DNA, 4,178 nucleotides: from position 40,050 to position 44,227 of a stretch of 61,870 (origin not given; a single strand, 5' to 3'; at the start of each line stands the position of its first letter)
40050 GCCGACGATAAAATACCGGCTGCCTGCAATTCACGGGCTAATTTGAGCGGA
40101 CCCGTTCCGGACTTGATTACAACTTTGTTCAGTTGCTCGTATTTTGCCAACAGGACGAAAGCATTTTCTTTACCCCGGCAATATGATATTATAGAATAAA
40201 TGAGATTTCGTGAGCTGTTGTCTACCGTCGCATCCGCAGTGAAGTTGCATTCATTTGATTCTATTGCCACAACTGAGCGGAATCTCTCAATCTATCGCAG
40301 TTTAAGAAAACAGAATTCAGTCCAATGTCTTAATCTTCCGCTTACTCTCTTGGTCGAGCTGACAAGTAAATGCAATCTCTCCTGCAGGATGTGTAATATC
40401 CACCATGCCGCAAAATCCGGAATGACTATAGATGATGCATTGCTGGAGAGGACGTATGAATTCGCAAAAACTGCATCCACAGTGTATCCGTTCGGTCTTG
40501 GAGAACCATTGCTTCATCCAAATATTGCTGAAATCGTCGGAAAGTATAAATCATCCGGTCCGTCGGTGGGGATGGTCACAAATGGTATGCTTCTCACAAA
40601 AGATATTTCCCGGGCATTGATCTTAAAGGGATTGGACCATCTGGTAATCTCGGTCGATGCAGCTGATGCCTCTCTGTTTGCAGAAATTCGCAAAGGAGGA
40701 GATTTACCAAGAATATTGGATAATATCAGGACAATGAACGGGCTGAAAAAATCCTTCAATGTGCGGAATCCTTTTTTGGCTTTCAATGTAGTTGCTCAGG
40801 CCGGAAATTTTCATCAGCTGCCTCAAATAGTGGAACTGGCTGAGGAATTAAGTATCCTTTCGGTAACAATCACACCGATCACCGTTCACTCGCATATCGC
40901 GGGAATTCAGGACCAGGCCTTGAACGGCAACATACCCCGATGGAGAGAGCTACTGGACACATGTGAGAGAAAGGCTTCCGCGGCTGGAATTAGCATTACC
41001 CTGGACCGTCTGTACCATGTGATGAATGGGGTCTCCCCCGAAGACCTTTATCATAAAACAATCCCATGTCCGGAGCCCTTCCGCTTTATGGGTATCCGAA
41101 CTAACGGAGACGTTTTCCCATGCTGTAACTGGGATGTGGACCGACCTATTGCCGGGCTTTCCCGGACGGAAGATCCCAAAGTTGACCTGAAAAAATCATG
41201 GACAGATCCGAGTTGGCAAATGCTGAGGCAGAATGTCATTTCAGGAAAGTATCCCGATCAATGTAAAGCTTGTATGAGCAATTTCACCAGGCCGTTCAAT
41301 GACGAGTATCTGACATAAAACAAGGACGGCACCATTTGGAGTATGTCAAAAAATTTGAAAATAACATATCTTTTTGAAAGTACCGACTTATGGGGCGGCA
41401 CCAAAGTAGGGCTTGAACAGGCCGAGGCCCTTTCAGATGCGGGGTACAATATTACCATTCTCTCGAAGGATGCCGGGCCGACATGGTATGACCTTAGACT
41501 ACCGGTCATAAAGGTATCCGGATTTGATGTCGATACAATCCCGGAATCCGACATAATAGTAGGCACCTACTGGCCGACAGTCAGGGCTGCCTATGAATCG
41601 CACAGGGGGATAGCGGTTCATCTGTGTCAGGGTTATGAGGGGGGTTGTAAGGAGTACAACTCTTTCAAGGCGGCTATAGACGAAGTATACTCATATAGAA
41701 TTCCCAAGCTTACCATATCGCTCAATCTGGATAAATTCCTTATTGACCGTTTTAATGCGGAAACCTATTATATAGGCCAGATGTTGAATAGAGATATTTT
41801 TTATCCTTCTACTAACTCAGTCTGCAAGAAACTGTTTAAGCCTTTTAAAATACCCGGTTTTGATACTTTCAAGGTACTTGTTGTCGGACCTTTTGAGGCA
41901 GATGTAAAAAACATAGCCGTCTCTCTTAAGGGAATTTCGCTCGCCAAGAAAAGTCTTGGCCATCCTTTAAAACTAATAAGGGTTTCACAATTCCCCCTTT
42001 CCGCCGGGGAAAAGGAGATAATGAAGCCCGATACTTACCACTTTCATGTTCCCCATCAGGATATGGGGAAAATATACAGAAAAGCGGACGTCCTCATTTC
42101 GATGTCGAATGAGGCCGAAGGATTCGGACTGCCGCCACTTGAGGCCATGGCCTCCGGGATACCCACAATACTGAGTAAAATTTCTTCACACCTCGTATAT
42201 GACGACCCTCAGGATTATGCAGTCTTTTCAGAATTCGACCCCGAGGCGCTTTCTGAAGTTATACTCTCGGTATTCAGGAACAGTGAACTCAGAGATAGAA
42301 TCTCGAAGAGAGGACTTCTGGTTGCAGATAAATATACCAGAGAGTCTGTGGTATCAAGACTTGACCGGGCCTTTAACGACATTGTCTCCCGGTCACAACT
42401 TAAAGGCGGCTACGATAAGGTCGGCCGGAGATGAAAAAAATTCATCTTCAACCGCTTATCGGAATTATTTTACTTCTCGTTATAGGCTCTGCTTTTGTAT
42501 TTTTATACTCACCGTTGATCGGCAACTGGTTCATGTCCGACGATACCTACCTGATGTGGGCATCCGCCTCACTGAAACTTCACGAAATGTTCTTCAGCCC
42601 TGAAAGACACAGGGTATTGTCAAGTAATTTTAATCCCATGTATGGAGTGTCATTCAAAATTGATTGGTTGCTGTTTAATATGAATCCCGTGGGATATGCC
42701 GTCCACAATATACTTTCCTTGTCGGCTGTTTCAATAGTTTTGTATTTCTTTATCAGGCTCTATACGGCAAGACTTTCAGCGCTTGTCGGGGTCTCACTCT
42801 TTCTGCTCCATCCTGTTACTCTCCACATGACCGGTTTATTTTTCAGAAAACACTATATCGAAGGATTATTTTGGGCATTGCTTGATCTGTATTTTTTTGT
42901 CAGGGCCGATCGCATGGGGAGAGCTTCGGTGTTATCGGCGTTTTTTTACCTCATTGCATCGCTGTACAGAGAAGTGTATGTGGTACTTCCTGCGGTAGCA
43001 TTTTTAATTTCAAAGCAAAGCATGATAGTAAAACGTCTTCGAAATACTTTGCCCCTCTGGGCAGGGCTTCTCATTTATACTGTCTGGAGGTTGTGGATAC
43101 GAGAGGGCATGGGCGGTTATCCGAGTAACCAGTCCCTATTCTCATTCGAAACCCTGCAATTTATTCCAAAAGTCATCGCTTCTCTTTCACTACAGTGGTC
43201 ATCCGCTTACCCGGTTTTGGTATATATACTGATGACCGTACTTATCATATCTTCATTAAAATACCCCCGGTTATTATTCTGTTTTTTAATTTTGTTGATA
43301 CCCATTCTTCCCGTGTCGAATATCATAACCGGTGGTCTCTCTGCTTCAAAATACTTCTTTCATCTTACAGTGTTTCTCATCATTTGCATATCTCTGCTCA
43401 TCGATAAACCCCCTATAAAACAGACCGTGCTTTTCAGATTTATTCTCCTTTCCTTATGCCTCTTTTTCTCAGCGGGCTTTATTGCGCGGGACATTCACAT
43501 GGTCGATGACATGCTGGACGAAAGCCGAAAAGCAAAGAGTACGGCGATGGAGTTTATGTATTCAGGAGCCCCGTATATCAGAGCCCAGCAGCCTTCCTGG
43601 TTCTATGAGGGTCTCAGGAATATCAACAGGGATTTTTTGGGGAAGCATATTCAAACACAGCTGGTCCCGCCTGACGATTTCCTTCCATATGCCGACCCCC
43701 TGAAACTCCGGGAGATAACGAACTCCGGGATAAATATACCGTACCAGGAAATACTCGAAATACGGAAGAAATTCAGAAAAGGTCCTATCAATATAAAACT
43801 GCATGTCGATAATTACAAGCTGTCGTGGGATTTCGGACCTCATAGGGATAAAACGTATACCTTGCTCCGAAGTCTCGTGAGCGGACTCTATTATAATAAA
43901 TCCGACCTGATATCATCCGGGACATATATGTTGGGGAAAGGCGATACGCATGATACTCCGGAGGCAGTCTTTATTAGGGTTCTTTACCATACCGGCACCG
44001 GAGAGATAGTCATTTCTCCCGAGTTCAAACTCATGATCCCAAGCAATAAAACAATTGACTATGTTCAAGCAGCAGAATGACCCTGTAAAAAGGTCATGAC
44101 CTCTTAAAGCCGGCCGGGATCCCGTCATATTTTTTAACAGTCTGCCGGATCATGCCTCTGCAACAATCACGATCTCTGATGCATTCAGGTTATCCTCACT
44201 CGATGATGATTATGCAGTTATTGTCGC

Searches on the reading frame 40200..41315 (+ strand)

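Call 15: search_protein_families(library=pfam, proteins=[window:40200-41315:+], max_evalue=0.001)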
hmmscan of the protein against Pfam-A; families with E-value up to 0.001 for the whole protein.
window:40200-41315:+ (372 aa): 2 families
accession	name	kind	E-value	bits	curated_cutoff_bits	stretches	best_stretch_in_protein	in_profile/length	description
PF04055.27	Radical_SAM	-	1.2e-13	52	29.5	1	53-180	2-137/166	Radical SAM superfamily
PF13186.11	SPASM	-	2e-05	25.2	21.5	1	290-358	1-66/67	Iron-sulfur cluster-binding domain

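Call 50: search_protein_families(library=ncbifam, proteins=[window:40200-41315:+], max_evalue=0.001)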
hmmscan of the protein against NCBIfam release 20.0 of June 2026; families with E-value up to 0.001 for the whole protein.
window:40200-41315:+ (372 aa): 47 families (the best 25 are shown)
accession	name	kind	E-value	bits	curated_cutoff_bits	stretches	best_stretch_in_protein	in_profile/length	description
TIGR04317.1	W_rSAM_matur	equivalog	6.4e-37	127.5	380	1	49-358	5-313/349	tungsten cofactor oxidoreductase radical SAM maturase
TIGR04311.1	rSAM_Geo_metal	subfamily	1.7e-32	113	400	1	47-267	2-226/423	radical SAM/SPASM family putative metalloenzyme maturase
NF033640.1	N_Twi_rSAM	subfamily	6e-23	81.6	170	2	46-229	109-312/398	twitch domain-containing radical SAM protein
TIGR02109.1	PQQ_syn_pqqE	equivalog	7.1e-18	64.7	381.35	1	44-359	3-303/358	pyrroloquinoline quinone biosynthesis protein PqqE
TIGR02666.1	moaA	equivalog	3.5e-16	59.1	284.05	1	52-218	14-184/336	GTP 3',8-cyclase MoaA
TIGR02668.1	moaA_archaeal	equivalog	5.8e-16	58.3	325.25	1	50-222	12-181/303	GTP 3',8-cyclase MoaA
TIGR04303.1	GeoRSP_rSAM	equivalog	1.2e-14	54.6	400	1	44-350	1-292/325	GeoRSP system radical SAM/SPASM protein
NF001199.0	PRK00164.2-1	equivalog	2.6e-14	53.1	231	1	50-220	14-181/308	GTP 3',8-cyclase MoaA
TIGR04251.1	SCM_rSAM_ScmF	equivalog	1.5e-13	50.8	400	1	50-226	6-181/353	SynChlorMet cassette radical SAM/SPASM protein ScmF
TIGR04545.1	rSAM_ahbD_hemeb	equivalog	2.1e-13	50.5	500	1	52-224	4-172/339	heme b synthase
TIGR04133.1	rSAM_w_lipo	hypoth_equivalog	1.2e-12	47.5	425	1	29-218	7-193/350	TIGR04133 family radical SAM/SPASM protein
NF038283.1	viperin_w_prok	equivalog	1.3e-12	47.5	180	1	54-166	8-128/281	viperin family antiviral radical SAM protein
TIGR03961.1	rSAM_PTO1314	hypoth_equivalog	4e-11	42.8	306.05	1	35-223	10-186/332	PTO1314 family radical SAM protein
TIGR04055.1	rSAM_NirJ2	equivalog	4.1e-11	43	500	1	54-310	6-256/326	putative heme d1 biosynthesis radical SAM protein NirJ2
TIGR04466.1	rSAM_BlsE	equivalog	4.8e-11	42.7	400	1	50-233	5-181/327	cytosylglucuronate decarboxylase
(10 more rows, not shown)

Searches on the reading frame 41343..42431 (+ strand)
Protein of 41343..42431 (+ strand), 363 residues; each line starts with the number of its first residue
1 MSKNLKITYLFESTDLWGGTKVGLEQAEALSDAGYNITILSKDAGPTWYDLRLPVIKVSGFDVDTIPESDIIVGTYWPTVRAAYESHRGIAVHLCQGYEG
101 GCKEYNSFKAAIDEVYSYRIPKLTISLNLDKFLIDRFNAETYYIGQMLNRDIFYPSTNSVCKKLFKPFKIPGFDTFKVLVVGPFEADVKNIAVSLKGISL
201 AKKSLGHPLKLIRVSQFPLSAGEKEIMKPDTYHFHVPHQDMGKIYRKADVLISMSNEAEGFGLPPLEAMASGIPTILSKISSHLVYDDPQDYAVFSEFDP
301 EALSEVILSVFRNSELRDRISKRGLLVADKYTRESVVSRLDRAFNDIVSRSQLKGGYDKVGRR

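Call 15: search_protein_families(library=pfam, proteins=[window:41343-42431:+], max_evalue=0.001)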
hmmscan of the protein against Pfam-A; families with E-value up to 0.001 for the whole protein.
window:41343-42431:+ (363 aa): 4 families
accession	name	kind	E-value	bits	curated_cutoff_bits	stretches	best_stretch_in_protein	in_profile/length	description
PF00534.26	Glycos_transf_1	-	7.9e-16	58.5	26.4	1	177-324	17-169/172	Glycosyl transferases group 1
PF13692.12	Glyco_trans_1_4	-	4.1e-13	50.2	27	1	177-312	3-141/142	Glycosyl transferases group 1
PF13524.12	Glyco_trans_1_2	-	2e-05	25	25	1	230-330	29-132/144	Glycosyl transferase-like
PF20706.3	GT4-conflict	-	2.9e-05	23.7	26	1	232-280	266-313/385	Family 4 Glycosyltransferase in conflict systems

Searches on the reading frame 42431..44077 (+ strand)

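Call 15: search_protein_families(library=pfam, proteins=[window:42431-44077:+], max_evalue=0.001)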
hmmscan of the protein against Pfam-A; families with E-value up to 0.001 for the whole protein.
window:42431-44077:+ (549 aa): 0 families

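Call 50: search_protein_families(library=ncbifam, proteins=[window:42431-44077:+], max_evalue=0.001)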
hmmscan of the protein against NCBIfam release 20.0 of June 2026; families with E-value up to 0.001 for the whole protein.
window:42431-44077:+ (549 aa): 0 families

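Call 79: search_protein_families(library=pfam, proteins=[window:42431-44077:+], max_evalue=1)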
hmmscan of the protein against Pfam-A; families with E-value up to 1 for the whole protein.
window:42431-44077:+ (549 aa): 2 families
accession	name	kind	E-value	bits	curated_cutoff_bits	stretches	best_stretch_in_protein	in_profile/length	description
PF04805.17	Pox_E10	-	0.086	13.2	27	1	92-112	32-52/70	E10-like protein conserved region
PF01312.24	Bac_export_2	-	0.4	10.3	24.4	1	46-155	95-199/335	FlhB HrpN YscU SpaS Family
